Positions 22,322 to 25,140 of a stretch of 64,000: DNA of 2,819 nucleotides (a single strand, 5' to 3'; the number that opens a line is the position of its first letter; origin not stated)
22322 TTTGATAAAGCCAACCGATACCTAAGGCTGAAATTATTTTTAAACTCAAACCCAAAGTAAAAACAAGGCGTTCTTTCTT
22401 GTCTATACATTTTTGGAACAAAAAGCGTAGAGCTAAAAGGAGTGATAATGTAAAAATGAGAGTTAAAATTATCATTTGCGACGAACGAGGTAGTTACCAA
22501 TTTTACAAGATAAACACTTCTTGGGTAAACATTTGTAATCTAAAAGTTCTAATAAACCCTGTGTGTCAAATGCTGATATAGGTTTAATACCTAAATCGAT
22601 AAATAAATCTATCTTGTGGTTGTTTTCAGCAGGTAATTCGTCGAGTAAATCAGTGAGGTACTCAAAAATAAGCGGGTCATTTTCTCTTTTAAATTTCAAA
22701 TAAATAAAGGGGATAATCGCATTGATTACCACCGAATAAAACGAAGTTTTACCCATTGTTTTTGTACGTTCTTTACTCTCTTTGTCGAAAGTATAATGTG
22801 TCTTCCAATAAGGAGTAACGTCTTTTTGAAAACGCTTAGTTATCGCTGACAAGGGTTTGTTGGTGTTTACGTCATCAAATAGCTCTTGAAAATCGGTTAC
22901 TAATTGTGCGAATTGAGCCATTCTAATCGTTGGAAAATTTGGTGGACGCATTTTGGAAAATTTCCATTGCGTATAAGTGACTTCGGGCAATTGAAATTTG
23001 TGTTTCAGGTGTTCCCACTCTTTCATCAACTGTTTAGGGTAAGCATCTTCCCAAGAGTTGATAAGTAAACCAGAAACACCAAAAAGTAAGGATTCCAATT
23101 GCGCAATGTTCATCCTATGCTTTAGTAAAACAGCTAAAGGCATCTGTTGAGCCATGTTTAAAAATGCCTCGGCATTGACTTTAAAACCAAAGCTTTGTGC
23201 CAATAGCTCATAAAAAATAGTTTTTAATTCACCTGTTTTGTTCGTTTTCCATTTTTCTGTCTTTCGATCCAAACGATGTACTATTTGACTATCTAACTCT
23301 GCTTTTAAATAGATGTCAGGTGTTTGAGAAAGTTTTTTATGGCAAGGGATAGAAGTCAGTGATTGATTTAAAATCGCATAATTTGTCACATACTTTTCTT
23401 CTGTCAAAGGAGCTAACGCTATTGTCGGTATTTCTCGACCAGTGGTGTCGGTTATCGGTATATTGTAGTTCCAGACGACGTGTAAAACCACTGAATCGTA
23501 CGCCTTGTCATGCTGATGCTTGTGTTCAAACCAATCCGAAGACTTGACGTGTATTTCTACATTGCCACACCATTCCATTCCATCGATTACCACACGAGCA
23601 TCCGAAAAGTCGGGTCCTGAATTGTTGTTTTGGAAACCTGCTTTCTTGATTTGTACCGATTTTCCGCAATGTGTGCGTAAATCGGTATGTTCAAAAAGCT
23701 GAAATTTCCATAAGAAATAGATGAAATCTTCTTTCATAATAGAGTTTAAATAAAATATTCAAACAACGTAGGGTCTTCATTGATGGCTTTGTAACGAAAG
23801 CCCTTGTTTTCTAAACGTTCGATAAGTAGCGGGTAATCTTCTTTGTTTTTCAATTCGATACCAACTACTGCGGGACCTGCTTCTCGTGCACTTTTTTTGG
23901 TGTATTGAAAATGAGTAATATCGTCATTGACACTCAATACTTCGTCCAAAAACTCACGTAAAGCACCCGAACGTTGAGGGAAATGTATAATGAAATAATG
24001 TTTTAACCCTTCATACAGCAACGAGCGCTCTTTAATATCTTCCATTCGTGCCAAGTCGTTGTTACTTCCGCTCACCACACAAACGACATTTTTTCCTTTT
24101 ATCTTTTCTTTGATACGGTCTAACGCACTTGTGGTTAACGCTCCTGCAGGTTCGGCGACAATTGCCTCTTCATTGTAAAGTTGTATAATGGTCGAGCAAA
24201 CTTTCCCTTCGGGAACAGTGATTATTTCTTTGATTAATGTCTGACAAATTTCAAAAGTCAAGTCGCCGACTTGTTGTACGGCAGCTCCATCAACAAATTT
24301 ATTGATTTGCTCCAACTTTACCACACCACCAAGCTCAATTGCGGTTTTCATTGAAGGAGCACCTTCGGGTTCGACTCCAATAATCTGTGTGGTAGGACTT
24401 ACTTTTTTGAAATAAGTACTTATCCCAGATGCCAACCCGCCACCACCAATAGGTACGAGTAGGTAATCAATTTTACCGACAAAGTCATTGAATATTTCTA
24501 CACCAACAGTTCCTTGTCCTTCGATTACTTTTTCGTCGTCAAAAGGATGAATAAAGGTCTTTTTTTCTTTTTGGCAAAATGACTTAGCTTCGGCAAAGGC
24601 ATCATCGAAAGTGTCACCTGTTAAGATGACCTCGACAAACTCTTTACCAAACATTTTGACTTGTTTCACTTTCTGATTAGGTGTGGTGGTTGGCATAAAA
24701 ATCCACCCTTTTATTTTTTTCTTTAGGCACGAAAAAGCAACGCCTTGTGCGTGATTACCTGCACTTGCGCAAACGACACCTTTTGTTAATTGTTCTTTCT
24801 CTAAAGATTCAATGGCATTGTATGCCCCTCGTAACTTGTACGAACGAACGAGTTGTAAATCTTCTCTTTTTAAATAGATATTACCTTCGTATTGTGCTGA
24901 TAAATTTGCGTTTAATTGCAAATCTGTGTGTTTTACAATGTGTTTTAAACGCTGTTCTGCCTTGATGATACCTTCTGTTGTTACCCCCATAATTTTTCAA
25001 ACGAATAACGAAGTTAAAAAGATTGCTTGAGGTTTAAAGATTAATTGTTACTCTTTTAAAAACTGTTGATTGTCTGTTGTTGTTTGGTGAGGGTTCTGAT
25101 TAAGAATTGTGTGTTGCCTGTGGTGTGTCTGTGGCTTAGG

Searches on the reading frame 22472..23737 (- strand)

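Call 10: search_protein_families(library=pfam, proteins=[window:22472-23737:-], max_evalue=0.001)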
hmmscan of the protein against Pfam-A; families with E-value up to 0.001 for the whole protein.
window:22472-23737:- (421 aa): 1 family
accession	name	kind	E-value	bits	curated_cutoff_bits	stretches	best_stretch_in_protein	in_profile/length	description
PF11013.13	DUF2851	-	6.1e-124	414.3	25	1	3-374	1-375/375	Protein of unknown function (DUF2851)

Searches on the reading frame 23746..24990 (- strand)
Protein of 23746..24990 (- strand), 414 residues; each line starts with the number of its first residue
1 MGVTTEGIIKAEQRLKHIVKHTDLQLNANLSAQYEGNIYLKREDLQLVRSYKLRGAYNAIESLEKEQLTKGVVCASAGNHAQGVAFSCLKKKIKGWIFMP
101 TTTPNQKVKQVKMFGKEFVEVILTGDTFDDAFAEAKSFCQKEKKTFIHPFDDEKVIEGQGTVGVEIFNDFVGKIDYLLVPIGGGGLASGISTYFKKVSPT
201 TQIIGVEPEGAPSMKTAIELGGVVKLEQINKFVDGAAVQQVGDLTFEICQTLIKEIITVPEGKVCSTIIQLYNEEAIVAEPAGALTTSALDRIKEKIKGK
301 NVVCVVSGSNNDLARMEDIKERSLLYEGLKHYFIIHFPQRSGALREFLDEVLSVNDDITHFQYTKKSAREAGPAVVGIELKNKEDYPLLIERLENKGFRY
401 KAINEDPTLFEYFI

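Call 10: search_protein_families(library=pfam, proteins=[window:23746-24990:-], max_evalue=0.001)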
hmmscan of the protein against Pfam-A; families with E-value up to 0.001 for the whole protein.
window:23746-24990:- (414 aa): 2 families
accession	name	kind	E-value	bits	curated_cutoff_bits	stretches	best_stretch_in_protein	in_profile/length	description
PF00291.31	PALP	-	6.4e-78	262.5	35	1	20-308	6-295/295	Pyridoxal-phosphate dependent enzyme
PF00585.24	Thr_dehydrat_C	-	5.9e-25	87.3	27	1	321-412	1-90/91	C-terminal regulatory domain of Threonine dehydratase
